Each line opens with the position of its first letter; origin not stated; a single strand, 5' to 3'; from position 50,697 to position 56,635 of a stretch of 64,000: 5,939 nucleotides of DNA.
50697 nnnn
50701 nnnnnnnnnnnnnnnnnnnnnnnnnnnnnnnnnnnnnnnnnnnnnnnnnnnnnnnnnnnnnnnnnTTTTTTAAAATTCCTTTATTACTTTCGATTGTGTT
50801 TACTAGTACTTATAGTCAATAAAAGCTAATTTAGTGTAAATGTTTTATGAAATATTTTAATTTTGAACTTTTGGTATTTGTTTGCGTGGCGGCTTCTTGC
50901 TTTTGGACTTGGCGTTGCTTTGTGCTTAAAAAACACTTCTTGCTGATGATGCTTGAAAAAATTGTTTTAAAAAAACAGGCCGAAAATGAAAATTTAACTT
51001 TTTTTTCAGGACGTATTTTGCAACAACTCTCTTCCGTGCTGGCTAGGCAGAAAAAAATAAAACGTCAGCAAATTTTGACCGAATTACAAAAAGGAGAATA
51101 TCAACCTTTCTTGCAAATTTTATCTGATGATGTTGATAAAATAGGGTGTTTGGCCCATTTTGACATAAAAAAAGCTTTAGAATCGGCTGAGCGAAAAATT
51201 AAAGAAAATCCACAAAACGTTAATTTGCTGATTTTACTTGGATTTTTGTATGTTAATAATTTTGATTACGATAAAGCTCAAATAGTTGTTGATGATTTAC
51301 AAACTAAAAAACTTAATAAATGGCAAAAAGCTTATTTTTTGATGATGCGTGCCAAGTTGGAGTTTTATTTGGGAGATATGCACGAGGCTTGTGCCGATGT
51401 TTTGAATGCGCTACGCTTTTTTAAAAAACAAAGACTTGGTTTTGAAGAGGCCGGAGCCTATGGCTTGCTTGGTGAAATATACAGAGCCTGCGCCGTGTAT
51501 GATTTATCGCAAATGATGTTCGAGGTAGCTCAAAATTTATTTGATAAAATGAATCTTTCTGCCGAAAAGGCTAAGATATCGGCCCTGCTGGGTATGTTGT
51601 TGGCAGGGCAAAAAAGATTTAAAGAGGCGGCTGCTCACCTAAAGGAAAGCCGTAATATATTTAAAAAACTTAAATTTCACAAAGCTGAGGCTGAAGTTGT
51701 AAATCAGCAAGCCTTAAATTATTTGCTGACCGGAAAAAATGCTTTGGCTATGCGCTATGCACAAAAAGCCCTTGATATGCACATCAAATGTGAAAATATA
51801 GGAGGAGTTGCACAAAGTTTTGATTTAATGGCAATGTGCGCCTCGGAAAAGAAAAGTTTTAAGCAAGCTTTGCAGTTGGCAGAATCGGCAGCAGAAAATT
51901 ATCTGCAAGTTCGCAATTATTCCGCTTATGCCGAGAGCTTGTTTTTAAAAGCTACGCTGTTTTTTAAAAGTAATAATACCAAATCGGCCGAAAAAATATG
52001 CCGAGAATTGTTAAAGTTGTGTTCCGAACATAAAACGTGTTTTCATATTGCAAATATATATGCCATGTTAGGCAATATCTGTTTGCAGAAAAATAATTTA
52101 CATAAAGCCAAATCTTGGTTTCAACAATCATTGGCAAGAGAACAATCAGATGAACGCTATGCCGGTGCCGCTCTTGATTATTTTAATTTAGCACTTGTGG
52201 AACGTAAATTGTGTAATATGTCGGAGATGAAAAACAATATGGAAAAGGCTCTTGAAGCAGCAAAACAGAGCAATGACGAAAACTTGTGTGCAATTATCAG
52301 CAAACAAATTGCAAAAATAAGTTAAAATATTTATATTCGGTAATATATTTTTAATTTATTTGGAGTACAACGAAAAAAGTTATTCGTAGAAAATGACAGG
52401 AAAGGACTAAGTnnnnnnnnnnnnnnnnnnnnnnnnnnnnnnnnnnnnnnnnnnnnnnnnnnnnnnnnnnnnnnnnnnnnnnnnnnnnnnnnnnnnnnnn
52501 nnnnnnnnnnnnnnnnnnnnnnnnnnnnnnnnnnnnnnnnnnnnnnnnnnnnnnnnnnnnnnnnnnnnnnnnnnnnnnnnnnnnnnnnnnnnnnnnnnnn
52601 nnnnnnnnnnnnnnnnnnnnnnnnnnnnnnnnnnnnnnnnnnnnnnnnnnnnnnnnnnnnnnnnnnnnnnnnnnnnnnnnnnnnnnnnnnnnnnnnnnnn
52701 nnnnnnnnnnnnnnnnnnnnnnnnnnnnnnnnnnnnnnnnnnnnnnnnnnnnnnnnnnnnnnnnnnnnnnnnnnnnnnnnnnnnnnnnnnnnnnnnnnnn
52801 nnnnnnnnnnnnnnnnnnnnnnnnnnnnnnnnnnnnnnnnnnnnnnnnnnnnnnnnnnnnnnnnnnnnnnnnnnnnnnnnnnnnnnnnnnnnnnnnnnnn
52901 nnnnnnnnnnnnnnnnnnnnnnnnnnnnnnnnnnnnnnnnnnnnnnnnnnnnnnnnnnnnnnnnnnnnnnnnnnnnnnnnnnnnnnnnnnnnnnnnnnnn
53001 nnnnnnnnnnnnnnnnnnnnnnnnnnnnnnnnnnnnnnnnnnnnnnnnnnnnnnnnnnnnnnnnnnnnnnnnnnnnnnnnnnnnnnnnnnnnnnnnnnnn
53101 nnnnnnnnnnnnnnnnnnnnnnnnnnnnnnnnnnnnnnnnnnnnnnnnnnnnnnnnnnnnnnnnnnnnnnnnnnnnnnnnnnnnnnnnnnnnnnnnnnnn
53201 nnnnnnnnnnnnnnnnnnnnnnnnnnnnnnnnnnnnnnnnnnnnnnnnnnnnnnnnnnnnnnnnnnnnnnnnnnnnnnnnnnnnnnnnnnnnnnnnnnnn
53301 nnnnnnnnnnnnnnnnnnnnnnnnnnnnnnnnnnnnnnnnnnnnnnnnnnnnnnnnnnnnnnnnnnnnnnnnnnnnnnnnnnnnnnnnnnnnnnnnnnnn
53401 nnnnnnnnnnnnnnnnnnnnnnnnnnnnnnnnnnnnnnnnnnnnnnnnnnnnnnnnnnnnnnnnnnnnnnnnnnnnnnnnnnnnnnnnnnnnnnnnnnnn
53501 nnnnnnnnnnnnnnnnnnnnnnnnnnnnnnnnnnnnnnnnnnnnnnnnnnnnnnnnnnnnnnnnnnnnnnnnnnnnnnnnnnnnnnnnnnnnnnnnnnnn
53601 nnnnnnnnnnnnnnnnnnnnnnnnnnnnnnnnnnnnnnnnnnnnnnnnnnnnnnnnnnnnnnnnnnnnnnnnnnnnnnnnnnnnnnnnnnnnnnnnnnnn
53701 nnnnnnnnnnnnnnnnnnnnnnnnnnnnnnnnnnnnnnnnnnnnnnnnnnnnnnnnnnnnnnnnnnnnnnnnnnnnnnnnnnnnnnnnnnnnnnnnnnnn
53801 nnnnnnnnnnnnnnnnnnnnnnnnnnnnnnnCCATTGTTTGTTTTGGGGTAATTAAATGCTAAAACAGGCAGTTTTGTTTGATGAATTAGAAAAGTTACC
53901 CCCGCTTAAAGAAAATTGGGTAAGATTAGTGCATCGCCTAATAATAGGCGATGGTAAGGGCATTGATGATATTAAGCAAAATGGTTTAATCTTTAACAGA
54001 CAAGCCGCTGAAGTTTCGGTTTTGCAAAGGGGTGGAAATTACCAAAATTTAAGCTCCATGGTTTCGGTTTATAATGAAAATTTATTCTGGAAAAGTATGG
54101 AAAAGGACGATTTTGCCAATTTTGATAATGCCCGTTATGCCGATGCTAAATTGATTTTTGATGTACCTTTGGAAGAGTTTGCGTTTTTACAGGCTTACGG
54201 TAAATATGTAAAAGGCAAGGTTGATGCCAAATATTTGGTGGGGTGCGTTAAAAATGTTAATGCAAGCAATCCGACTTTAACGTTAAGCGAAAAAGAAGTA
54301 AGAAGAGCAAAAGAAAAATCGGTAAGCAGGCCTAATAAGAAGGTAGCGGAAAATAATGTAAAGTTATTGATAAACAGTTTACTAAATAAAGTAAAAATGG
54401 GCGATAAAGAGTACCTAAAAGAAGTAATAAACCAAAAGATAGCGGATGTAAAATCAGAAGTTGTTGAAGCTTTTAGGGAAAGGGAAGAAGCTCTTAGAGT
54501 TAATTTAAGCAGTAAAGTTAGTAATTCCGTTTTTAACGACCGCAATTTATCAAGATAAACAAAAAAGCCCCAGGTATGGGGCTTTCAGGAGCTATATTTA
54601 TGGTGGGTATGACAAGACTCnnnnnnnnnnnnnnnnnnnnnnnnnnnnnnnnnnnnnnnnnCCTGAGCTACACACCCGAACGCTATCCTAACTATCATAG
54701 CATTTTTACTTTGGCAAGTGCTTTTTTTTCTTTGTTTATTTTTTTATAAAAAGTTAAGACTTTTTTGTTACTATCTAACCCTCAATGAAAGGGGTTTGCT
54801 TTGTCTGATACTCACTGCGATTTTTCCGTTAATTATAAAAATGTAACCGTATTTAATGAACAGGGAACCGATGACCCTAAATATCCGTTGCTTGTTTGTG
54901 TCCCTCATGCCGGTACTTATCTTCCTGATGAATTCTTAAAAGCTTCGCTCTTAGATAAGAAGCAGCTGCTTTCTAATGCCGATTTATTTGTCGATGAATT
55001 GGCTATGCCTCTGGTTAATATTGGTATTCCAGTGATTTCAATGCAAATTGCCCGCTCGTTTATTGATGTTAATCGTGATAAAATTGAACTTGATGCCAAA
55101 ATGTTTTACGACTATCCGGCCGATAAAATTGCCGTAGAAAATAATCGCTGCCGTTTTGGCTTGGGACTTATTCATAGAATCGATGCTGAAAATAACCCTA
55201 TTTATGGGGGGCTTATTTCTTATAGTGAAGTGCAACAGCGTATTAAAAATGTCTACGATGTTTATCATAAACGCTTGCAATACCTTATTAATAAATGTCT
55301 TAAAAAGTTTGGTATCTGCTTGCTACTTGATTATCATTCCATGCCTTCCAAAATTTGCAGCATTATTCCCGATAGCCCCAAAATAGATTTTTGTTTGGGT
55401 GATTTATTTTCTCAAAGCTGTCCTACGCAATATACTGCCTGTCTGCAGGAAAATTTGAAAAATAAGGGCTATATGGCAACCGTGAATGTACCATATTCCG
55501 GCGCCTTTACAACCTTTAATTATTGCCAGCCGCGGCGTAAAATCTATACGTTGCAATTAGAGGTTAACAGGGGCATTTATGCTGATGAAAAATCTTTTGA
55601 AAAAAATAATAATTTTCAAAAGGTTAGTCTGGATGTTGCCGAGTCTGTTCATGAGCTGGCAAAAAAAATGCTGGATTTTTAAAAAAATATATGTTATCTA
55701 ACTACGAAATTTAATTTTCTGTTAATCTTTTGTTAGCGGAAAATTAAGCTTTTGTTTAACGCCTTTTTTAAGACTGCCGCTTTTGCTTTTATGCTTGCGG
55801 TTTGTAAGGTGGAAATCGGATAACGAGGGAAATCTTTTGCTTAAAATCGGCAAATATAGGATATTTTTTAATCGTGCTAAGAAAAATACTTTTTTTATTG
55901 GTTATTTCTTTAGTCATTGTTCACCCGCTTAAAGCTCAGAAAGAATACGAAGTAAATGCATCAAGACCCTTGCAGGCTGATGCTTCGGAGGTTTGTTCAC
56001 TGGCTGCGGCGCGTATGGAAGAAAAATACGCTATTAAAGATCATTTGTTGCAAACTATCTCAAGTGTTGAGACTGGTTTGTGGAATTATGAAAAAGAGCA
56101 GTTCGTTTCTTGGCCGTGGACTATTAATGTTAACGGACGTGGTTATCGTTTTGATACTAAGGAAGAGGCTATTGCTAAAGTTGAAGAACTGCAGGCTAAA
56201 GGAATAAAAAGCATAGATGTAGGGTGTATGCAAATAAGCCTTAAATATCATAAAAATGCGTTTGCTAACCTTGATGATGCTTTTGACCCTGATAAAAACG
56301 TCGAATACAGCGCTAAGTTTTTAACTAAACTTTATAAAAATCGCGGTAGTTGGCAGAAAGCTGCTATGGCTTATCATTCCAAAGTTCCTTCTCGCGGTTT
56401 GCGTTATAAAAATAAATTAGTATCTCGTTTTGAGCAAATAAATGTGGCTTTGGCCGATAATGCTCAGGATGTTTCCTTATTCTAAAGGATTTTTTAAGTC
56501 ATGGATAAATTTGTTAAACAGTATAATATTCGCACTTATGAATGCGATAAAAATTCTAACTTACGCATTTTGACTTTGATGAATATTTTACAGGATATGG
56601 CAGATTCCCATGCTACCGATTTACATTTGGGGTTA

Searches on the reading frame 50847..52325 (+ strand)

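Call 69: search_protein_families(library=pfam, proteins=[window:50847-52325:+], max_evalue=0.00001)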
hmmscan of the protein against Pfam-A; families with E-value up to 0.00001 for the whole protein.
window:50847-52325:+ (492 aa): 6 families
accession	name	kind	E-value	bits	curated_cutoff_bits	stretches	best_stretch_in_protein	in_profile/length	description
PF13424.12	TPR_12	-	9.7e-23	80.6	30.1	1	247-311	8-74/77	Tetratricopeptide repeat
PF07719.23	TPR_2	-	7.6e-11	41.7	27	0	402-431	1-30/34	Tetratricopeptide repeat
PF13181.12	TPR_8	-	4.6e-10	39.3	25.7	0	402-432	1-31/34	Tetratricopeptide repeat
PF14559.12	TPR_19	-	5.4e-10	39.9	25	0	103-157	3-57/68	Tetratricopeptide repeat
PF17874.7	TPR_MalT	-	1.3e-09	38.3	45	1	366-482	5-120/336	MalT-like TPR region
PF13428.12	TPR_14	-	2.5e-06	28.1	23.5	0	403-438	2-37/44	Tetratricopeptide repeat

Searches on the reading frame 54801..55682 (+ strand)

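Call 69: search_protein_families(library=pfam, proteins=[window:54801-55682:+], max_evalue=0.00001)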
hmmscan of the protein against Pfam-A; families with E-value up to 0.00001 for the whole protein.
window:54801-55682:+ (293 aa): 1 family
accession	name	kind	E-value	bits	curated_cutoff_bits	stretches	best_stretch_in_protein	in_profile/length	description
PF05013.17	FGase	-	2.8e-52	178.5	28.9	1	29-260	2-218/219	N-formylglutamate amidohydrolase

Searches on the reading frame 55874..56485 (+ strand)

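Call 69: search_protein_families(library=pfam, proteins=[window:55874-56485:+], max_evalue=0.00001)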
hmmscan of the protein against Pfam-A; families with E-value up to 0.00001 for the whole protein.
window:55874-56485:+ (203 aa): 1 family
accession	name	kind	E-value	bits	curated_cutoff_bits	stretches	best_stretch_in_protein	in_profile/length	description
PF01464.25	SLT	-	2.6e-07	30.6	21.3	1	110-168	33-95/117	Transglycosylase SLT domain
